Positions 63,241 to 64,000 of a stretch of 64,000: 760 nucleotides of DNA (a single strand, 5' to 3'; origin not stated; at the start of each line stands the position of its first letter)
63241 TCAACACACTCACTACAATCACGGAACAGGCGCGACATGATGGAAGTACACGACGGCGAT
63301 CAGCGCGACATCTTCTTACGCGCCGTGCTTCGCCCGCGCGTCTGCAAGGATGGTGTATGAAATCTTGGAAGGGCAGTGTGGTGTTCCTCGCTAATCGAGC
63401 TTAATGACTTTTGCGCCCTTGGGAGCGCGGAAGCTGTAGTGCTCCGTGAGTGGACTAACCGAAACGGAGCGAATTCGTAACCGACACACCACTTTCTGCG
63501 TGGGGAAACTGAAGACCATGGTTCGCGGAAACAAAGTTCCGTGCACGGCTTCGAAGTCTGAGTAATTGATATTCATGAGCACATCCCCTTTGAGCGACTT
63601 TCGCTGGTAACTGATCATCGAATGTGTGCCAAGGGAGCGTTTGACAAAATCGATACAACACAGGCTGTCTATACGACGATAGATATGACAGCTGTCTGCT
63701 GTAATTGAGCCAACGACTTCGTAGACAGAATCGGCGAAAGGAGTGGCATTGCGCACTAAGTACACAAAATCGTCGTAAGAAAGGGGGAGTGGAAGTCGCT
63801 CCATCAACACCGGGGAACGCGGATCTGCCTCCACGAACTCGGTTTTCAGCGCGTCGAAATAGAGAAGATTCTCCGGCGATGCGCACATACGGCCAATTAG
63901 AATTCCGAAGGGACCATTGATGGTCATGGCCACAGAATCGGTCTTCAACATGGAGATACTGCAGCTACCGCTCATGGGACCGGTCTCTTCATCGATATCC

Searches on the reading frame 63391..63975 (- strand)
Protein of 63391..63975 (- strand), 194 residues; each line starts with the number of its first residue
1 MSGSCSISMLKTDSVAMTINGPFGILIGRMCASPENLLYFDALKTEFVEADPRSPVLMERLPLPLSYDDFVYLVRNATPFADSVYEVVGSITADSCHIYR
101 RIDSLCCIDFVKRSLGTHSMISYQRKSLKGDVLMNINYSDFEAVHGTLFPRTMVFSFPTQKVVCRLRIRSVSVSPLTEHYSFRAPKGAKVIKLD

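Call 121: search_protein_families(library=ncbifam, proteins=[window:63391-63975:-], max_evalue=0.001)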
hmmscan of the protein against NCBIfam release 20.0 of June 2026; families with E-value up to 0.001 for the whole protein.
window:63391-63975:- (194 aa): 1 family
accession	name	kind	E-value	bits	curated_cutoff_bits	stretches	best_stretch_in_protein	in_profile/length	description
NF053559.1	LolB1_Flavo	equivalog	1.8e-07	31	50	1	2-173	63-234/244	lipoprotein insertase outer membrane protein LolB1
